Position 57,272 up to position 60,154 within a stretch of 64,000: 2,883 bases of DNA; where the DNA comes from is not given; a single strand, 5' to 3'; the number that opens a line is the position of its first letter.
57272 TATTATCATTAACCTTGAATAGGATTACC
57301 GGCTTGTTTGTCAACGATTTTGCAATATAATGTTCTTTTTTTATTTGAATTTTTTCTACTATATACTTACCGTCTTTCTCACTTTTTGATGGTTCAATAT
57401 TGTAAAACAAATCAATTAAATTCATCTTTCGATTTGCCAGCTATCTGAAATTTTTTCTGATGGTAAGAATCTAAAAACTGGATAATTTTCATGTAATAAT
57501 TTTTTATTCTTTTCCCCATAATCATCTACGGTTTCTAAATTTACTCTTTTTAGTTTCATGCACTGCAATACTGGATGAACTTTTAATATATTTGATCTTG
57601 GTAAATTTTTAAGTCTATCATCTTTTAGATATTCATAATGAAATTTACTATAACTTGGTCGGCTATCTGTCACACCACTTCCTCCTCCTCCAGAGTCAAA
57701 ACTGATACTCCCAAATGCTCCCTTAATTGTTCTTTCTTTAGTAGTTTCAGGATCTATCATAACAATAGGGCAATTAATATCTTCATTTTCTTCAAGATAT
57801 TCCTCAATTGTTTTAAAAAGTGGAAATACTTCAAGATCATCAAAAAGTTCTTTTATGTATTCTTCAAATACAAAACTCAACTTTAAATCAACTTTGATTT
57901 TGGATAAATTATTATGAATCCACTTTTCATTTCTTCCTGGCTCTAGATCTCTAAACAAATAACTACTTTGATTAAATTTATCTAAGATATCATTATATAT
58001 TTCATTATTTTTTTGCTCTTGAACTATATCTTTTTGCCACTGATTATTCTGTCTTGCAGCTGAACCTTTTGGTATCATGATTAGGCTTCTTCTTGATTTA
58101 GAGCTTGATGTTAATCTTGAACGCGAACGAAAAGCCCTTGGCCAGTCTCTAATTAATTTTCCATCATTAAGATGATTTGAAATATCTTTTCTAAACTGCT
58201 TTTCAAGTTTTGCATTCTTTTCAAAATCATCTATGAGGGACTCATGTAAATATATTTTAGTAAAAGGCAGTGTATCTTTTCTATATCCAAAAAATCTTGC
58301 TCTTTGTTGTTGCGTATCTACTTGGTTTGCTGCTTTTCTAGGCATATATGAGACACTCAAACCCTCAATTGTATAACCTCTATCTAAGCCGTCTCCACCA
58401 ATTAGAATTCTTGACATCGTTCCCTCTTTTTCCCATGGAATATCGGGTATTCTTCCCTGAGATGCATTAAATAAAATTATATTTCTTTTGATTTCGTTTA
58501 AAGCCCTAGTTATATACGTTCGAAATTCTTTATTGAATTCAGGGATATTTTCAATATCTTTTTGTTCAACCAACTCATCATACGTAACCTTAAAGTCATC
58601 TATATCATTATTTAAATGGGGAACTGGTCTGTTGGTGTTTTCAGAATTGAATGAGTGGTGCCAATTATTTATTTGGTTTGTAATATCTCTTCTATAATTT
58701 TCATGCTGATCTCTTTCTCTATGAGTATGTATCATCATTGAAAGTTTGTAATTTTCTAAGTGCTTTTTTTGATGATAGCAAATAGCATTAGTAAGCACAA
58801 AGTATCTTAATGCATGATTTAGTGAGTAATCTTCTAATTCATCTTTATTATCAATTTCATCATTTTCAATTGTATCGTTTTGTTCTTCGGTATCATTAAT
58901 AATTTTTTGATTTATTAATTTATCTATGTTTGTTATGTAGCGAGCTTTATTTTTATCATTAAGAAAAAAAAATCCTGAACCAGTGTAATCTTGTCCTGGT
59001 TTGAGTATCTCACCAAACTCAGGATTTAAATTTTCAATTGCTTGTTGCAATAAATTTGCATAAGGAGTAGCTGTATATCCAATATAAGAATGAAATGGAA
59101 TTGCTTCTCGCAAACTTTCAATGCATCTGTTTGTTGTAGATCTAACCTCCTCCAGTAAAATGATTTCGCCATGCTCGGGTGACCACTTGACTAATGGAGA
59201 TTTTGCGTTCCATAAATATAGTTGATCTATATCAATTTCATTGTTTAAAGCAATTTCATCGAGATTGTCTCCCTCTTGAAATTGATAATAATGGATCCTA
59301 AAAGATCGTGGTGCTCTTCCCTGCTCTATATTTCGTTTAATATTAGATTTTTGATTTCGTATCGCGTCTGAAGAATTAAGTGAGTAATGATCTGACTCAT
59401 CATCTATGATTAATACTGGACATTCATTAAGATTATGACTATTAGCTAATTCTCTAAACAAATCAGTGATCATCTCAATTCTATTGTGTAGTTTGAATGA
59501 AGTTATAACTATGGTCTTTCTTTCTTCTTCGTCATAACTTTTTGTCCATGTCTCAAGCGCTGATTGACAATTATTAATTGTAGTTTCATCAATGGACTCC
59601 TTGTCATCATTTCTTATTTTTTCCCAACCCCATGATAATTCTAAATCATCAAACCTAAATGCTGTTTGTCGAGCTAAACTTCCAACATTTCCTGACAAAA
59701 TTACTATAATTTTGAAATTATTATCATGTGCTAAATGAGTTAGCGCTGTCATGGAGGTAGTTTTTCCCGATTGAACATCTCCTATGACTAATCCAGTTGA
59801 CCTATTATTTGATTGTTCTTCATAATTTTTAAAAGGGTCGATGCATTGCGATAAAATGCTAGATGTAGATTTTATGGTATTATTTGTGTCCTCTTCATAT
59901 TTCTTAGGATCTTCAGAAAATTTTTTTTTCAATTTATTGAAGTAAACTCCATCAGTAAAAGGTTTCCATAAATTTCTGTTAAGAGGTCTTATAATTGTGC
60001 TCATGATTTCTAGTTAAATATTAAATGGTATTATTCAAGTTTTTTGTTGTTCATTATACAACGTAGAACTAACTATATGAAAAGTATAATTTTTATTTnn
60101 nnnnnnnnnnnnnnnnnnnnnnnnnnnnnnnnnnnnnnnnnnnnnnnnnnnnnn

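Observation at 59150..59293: LysM-like glycan-binding domain inserted into the Z1 helicase-like ATPase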

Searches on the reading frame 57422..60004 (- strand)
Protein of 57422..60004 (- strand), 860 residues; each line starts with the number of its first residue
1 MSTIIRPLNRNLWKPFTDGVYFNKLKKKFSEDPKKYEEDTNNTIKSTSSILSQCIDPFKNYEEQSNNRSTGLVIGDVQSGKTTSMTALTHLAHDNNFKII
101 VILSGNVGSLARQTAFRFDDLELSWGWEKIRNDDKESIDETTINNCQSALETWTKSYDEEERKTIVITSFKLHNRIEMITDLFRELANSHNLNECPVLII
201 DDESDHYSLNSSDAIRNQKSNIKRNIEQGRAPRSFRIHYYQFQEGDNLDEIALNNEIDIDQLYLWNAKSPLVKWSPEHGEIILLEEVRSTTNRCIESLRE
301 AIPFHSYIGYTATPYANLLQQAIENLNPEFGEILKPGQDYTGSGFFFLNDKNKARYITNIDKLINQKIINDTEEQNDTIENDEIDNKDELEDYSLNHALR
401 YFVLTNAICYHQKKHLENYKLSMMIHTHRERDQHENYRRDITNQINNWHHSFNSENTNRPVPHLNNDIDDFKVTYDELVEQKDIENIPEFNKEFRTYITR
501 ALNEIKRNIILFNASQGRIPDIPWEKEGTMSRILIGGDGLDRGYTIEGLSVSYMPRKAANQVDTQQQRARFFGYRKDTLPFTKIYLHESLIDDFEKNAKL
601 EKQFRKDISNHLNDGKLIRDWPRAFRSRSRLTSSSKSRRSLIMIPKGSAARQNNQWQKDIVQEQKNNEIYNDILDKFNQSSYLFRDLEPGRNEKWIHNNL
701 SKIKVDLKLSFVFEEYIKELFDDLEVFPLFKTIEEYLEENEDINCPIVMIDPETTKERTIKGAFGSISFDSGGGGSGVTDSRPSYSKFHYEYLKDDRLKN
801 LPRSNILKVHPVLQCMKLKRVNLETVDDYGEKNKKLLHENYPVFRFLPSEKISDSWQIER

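Call 3: search_protein_families(library=pfam, proteins=[window:57422-60004:-], max_evalue=10)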
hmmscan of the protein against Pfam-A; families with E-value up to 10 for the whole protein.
window:57422-60004:- (860 aa): 6 families
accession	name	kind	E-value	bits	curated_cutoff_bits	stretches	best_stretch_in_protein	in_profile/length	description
PF10593.14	Z1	-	6.2e-37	127.8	25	1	394-617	1-213/228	Z1 domain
PF18766.7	SWI2_SNF2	-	0.00035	20.7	26.7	1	282-334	122-171/221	SWI2/SNF2 ATPase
PF13401.12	AAA_22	-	0.00058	20.6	27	1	67-206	4-95/130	AAA domain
PF04851.21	ResIII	-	0.0017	18.7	22.5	1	59-215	20-146/164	Type III restriction enzyme, res subunit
PF23302.1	HTH_DNAJC9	-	0.055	14.1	27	1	461-493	29-62/69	DNAJC9 HTH domain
PF01476.26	LysM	-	0.17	12.3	20.9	1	240-266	1-27/43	LysM domain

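Call 4: search_protein_families(library=ncbifam, proteins=[window:57422-60004:-], max_evalue=1)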
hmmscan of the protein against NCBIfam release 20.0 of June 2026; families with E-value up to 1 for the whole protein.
window:57422-60004:- (860 aa): 1 family
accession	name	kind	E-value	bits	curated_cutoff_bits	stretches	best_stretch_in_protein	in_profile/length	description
NF041933.1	MzaC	equivalog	8.8e-36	123.2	1500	2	292-681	317-720/806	MZA anti-phage system associated Z1 domain-containing protein MzaC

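Call 5: find_homologous_proteins(query=window:57422-60004:-, max_evalue=0.001)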
Query window:57422-60004:- (860 aa): 1352 proteins with E <= 0.001 among 7467 candidates; the best 120 are listed.
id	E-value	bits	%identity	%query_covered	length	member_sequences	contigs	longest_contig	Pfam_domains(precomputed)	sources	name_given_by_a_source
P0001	0.0e+0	1969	100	100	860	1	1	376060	PF10593.15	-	-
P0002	3.5e-278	944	51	100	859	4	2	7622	PF10593.15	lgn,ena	-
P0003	4.3e-90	321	32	98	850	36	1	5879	PF10593.15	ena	-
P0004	3.5e-88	315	31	98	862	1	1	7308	PF10593.15,PF01476.27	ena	-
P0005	6.3e-84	301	32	93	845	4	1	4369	PF10593.15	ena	-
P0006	3.6e-83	299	32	93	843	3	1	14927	PF10593.15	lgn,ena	-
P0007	6.0e-83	298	30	98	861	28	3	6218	PF10593.15,PF01476.27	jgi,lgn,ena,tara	jgi:hypothetical protein|tara:strand:- start:138 stop:2723 length:2586 start_codon:yes stop_codon:ye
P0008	4.8e-81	292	32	86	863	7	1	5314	PF10593.15,PF01476.27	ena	-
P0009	6.1e-79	285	31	91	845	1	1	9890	PF10593.15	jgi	jgi:hypothetical protein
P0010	8.8e-73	264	30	100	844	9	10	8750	PF10593.15,PF01476.27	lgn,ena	-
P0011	2.8e-71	259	33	72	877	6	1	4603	PF10593.15,PF01476.27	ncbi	-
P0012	8.2e-69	251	32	72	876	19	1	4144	PF10593.15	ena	-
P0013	2.8e-68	249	32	72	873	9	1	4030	PF10593.15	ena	-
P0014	7.4e-67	245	32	72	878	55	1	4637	PF10593.15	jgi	jgi:LysM repeat protein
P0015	6.3e-62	228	27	55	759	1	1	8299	PF10593.15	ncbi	-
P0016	1.0e-59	221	31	40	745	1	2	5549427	PF10593.15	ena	-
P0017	1.9e-58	217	32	39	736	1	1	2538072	PF10593.15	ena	-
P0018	3.9e-58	216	28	55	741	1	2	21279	PF10593.15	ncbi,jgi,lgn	jgi:hypothetical protein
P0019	3.5e-57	213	29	67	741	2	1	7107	PF10593.15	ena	-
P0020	2.3e-56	210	31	72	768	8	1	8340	PF10593.15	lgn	-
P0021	2.7e-56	210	30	42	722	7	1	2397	PF10593.15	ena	-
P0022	3.0e-56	209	30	42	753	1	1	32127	PF10593.15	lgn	-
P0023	4.5e-56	209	30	42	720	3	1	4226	PF10593.15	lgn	-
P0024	3.1e-53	200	28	73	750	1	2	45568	PF10593.15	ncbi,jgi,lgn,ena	-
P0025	4.8e-53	199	29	71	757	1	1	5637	PF10593.15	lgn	-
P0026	5.0e-53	199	31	39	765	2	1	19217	PF10593.15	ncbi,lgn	-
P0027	1.4e-52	197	30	39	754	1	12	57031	PF10593.15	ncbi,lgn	-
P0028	2.4e-52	197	29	41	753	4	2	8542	PF10593.15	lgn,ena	-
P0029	1.4e-51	194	31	38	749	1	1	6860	PF10593.15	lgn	-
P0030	2.2e-51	193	30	39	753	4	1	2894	PF10593.15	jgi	-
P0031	4.0e-50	189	28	43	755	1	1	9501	PF10593.15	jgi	jgi:hypothetical protein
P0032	1.3e-49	188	29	40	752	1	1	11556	PF10593.15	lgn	-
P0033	2.0e-49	187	29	39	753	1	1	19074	PF10593.15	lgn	-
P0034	6.3e-49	185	29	41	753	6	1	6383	PF10593.15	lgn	-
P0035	8.1e-48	182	31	39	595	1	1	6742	PF10593.15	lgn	-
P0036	9.2e-48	181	30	39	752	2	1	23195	PF10593.15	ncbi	ncbi:MAG: Z1 domain-containing protein [Gallionella sp.]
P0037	2.1e-47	180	29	70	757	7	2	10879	PF10593.15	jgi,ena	-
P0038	2.9e-47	180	32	27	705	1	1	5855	PF10593.15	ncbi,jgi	jgi:hypothetical protein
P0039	5.6e-44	169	32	41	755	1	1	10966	PF10593.15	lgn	-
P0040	2.4e-43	167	30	40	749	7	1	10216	PF10593.15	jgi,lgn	jgi:hypothetical protein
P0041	8.2e-43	165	26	55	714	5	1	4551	PF10593.15,PF04851.22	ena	-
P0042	3.9e-42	163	31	40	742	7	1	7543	PF10593.15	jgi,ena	-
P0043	1.6e-41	161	28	39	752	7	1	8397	PF10593.15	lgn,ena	-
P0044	3.2e-41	160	30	40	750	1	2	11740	PF10593.15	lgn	-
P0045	1.1e-37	148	28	52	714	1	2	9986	PF10593.15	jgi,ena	-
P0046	1.1e-35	142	27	75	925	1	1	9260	PF10593.15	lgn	-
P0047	1.2e-35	141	26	75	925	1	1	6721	PF10593.15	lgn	-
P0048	9.9e-35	138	27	39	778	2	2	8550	PF10593.15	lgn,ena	-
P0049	6.2e-34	136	27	75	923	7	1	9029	PF10593.15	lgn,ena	-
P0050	6.3e-34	136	27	40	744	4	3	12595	PF10593.15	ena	-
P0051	1.1e-33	135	26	45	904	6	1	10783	PF10593.15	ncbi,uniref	ncbi:Z1 domain-containing protein [Brachybacterium paraconglomeratum]|uniref:Z1 domain-containing pr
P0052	3.0e-33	133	26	71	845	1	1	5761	PF10593.15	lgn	-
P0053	6.6e-33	132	27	75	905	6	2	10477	PF10593.15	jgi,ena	jgi:hypothetical protein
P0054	1.8e-32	131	26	41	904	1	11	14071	PF10593.15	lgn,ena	-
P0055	2.5e-32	130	29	38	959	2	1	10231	PF10593.15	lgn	-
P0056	4.1e-32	130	27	42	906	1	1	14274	PF10593.15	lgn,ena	-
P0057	1.1e-31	128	27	41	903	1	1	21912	PF10593.15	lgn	-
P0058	1.5e-31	128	28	38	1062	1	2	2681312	PF10593.15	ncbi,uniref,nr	ncbi:endonuclease [Corynebacterium humireducens NBRC 106098 = DSM 45392]|uniref:Endonuclease n=1 Tax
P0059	1.5e-31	128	26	75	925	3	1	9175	PF10593.15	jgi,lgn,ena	-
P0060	1.4e-30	125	25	72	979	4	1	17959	PF10593.15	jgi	-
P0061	4.2e-30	123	23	44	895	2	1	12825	PF10593.15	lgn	-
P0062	1.1e-29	122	27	43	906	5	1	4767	PF10593.15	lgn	-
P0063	1.3e-29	121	26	44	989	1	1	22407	PF10593.15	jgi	jgi:hypothetical protein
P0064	4.1e-29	120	27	38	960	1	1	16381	PF10593.15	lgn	-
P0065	5.0e-29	119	24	47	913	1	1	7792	PF10593.15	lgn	-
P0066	5.1e-29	119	28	41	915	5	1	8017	PF10593.15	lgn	-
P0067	5.8e-29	119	27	41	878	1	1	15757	PF10593.15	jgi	jgi:hypothetical protein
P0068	8.0e-29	119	28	39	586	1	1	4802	PF10593.15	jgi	-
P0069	9.7e-29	119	25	39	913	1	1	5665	PF10593.15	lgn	-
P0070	1.0e-28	118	27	38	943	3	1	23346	PF10593.15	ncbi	-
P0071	1.3e-28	118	26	43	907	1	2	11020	PF10593.15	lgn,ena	-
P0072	1.6e-28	118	26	38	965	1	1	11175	PF10593.15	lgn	-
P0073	1.8e-28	118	26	37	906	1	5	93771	PF10593.15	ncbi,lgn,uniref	ncbi:Z1 domain-containing protein [Brachybacterium tyrofermentans]|uniref:Z1 domain-containing prote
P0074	2.3e-28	117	28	38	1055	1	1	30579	PF10593.15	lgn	-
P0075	3.5e-28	117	27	38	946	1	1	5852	PF10593.15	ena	-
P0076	4.6e-28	116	26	54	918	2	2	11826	PF10593.15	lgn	-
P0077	4.9e-28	116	27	42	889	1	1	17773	PF10593.15,PF04851.22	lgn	-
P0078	5.1e-28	116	26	37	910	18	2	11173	PF10593.15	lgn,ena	-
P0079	6.6e-28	116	26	70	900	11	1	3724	PF10593.15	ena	-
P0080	9.8e-28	115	26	43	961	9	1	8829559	PF10593.15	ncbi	ncbi:Z1 domain-containing protein [Bradyrhizobium sp. USDA 4506]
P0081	1.1e-27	115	27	51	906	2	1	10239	PF10593.15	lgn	-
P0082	1.3e-27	115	26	39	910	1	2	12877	PF10593.15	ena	-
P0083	1.4e-27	115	24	42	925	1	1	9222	PF10593.15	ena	-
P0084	1.6e-27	114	26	58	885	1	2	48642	PF10593.15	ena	-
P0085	1.7e-27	114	28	36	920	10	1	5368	PF10593.15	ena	-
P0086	1.8e-27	114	27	39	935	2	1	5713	PF10593.15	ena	-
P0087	2.0e-27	114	26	37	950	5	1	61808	PF10593.15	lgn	-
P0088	2.2e-27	114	26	70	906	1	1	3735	PF10593.15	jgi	jgi:hypothetical protein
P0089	2.9e-27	114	25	55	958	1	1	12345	PF10593.15,PF04851.22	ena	-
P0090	3.2e-27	113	27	38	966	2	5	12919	PF10593.15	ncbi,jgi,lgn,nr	ncbi:MAG: hypothetical protein DLM61_08445 [Pseudonocardiales bacterium]|nr:MAG: hypothetical protei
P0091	3.8e-27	113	26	67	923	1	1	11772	PF10593.15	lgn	-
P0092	4.5e-27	113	25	68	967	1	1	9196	PF10593.15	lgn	-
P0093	5.6e-27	113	29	38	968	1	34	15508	PF10593.15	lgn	-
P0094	6.1e-27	113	26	38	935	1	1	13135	PF10593.15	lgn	-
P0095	7.9e-27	112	26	52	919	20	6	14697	PF10593.15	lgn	-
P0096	1.1e-26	112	25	67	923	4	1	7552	PF10593.15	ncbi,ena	-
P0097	1.1e-26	112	24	43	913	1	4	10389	PF10593.15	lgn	-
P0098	1.1e-26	112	27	38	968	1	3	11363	PF10593.15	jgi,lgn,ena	jgi:Z1 domain.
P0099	1.3e-26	111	27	38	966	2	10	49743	PF10593.15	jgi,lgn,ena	jgi:hypothetical protein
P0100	1.3e-26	111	24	80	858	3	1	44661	PF10593.15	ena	-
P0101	1.7e-26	111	24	40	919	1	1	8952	PF10593.15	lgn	-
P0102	1.8e-26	111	25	38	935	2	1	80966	PF10593.15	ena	-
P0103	1.8e-26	111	28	39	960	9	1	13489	PF10593.15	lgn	-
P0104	1.9e-26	111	24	40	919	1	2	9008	PF10593.15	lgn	-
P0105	2.2e-26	111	28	41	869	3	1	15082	PF10593.15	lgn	-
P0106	2.9e-26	110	27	44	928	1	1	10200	PF10593.15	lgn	-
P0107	3.1e-26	110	26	36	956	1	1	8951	PF10593.15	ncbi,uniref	ncbi:Z1 domain-containing protein [Gottfriedia acidiceleris]|uniref:Z1 domain-containing protein n=1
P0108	3.3e-26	110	28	37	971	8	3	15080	PF10593.15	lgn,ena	-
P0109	3.3e-26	110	25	40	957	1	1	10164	PF10593.15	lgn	-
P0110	4.5e-26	110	27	37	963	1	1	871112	PF10593.15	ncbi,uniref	ncbi:Z1 domain-containing protein [Micromonospora sp. DT233]|uniref:Z1 domain-containing protein n=1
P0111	5.3e-26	109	25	69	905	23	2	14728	PF10593.15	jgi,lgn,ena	jgi:hypothetical protein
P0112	5.8e-26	109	28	38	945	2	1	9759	PF10593.15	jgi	jgi:hypothetical protein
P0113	8.6e-26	109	26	38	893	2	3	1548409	PF10593.15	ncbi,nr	ncbi:TPA: Z1 domain-containing protein [Listeria monocytogenes]|nr:hypothetical protein [Listeria mo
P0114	8.7e-26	109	27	38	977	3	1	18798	PF10593.15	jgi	jgi:hypothetical protein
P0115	9.0e-26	109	27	41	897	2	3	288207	PF10593.15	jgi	-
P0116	9.3e-26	109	29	38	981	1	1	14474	PF10593.15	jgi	jgi:hypothetical protein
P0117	1.0e-25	109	27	74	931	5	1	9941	PF10593.15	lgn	-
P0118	1.3e-25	108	25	68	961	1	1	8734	PF10593.15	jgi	jgi:hypothetical protein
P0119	1.3e-25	108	25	41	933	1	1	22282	PF10593.15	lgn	-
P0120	1.4e-25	108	27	38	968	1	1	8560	PF10593.15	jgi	jgi:hypothetical protein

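Call 6: search_solved_structures(query=window:57422-60004:-, max_evalue=1, show_alignments=2)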
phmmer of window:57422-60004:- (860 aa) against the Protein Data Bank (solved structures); distinct sequences matched with E-value up to 1: 0.

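Call 9: search_protein_families(library=pfam, alignment_id=A1, max_evalue=1)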
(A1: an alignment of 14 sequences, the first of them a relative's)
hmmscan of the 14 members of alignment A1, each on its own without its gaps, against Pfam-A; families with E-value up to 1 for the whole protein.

A. member 1, P0001 (860 aa): 6 families
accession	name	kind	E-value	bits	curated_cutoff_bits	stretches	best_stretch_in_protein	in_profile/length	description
PF10593.14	Z1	-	6.2e-37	127.8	25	1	394-617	1-213/228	Z1 domain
PF18766.7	SWI2_SNF2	-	0.00035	20.7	26.7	1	282-334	122-171/221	SWI2/SNF2 ATPase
PF13401.12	AAA_22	-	0.00058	20.6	27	1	67-206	4-95/130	AAA domain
PF04851.21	ResIII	-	0.0017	18.7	22.5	1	59-215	20-146/164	Type III restriction enzyme, res subunit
PF23302.1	HTH_DNAJC9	-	0.055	14.1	27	0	461-493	29-62/69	DNAJC9 HTH domain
PF01476.26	LysM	-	0.17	12.3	20.9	1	240-266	1-27/43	LysM domain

B. families by the number of members that match (of 14 scanned): 26 families (the first 25 are shown)
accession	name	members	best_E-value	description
PF10593.14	Z1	14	6.2e-37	Z1 domain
PF01476.26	LysM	11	1.4e-07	LysM domain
PF24055.2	POL3_N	6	0.0027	DNA polymerase delta catalytic subunit-like, N-terminal domain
PF13401.12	AAA_22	5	0.00058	AAA domain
PF18766.7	SWI2_SNF2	4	0.00035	SWI2/SNF2 ATPase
PF23473.1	LysM3_LYK4_5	3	0.0004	LYK4/5 LysM3 domain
PF23577.1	LysM_RLK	3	0.025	LysM domain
PF04851.21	ResIII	2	0.0017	Type III restriction enzyme, res subunit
PF23446.1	LysM1_NFP_LYK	1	0.0019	NFP/LYK LysM1 domain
PF23357.1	DUF7088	1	0.029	Domain of unknown function (DUF7088)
PF24727.1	DUF7679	1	0.031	Domain of unknown function (DUF7679)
PF13462.12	Thioredoxin_4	1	0.032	Thioredoxin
PF03382.20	DUF285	1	0.038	Mycoplasma protein of unknown function, DUF285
PF11815.13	DUF3336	1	0.039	Domain of unknown function (DUF3336)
PF19513.4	DUF6047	1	0.053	Family of unknown function (DUF6047)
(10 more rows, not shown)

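Call 10: search_protein_families(library=padloc, proteins=[window:57422-60004:-], max_evalue=0.01)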
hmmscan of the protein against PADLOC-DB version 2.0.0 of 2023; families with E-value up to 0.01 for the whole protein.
window:57422-60004:- (860 aa): 2 families
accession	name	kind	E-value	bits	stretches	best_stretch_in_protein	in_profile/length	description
PDLC03202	Helicase_II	-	9.1e-34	114.8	2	288-614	169-449/621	Type II helicase domain protein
PDLC02205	MzaC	-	1.7e-27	93.8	2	394-641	437-686/952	-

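Call 21: find_encoding_contigs(protein=P0006, flank=8000, max_places=3)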
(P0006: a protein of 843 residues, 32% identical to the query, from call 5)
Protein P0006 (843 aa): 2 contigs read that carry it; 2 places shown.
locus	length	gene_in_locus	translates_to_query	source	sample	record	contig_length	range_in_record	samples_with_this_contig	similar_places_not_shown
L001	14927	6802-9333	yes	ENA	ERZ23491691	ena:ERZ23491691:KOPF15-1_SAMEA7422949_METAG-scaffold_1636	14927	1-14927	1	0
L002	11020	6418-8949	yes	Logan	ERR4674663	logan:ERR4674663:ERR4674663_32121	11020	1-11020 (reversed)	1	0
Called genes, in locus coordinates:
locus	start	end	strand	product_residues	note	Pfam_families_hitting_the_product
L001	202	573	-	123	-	-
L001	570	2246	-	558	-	PF08378:NERD (weak), PF04851:ResIII (weak), PF09848:SLFN-g3_helicase, PF13245:AAA_19, PF13401:AAA_22 (faint), PF13538:UvrD_C_2 (weak)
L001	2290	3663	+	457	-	PF00145:DNA_methylase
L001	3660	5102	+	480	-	PF20296:MTaX1 (weak)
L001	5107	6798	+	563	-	PF13589:HATPase_c_3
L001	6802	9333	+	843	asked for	PF10593:Z1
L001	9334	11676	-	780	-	PF03118:RNA_pol_A_CTD, PF04545:Sigma70_r4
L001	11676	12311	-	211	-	-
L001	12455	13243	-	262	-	-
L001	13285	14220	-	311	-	PF13091:PLDc_2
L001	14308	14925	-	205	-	?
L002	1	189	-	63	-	?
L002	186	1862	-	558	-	PF08378:NERD (weak), PF04851:ResIII (weak), PF09848:SLFN-g3_helicase, PF13245:AAA_19, PF13401:AAA_22 (faint), PF13538:UvrD_C_2 (weak)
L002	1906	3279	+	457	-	PF00145:DNA_methylase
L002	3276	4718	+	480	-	PF20296:MTaX1 (weak)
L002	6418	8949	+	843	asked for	PF10593:Z1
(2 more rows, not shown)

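Call 22: find_encoding_contigs(protein=P0010, flank=8000, max_places=3)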
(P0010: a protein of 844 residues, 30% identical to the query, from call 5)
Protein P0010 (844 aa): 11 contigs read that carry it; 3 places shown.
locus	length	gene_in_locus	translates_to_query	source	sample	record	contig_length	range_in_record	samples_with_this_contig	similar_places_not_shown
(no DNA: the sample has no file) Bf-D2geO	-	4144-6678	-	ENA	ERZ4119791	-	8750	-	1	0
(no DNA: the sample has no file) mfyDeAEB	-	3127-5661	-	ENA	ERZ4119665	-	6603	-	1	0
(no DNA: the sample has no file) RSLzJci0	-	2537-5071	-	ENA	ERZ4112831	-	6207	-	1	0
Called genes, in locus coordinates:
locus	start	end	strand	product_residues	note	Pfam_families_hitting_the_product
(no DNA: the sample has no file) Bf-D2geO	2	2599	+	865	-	?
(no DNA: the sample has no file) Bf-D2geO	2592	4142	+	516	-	PF13589:HATPase_c_3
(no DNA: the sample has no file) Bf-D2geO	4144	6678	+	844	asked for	PF01476:LysM (faint), PF10593:Z1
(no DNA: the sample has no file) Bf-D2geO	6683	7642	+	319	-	PF14390:DUF4420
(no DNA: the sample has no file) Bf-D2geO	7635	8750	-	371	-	?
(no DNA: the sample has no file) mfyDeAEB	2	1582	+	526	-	?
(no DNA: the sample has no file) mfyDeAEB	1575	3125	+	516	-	PF13589:HATPase_c_3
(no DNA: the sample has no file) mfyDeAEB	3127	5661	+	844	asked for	PF01476:LysM (faint), PF10593:Z1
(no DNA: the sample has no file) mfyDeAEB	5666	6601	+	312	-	?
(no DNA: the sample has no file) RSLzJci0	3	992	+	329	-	?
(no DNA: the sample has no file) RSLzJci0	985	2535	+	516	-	PF13589:HATPase_c_3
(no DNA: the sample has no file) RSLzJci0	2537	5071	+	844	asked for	PF01476:LysM (faint), PF10593:Z1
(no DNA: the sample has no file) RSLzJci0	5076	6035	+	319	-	PF14390:DUF4420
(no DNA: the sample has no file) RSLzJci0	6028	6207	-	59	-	?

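Call 23: find_encoding_contigs(protein=P0009, flank=8000, max_places=3)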
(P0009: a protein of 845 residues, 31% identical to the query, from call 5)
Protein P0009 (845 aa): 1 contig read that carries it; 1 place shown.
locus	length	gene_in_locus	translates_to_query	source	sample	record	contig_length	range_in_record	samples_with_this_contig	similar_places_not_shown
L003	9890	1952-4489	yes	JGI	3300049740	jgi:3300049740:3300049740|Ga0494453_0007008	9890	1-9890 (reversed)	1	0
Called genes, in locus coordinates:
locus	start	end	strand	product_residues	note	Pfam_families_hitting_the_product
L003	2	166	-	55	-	?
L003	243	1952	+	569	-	PF13589:HATPase_c_3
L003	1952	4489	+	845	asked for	PF10593:Z1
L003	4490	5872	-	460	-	PF00145:DNA_methylase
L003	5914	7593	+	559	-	PF08378:NERD, PF13361:UvrD_C (faint), PF02562:PhoH (faint), PF04851:ResIII (weak), PF13245:AAA_19, PF09848:SLFN-g3_helicase, PF13479:AAA_24 (faint), PF13538:UvrD_C_2 (weak)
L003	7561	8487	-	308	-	PF02481:DNA_processg_A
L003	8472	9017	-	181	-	-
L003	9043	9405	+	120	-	-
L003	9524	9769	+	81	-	-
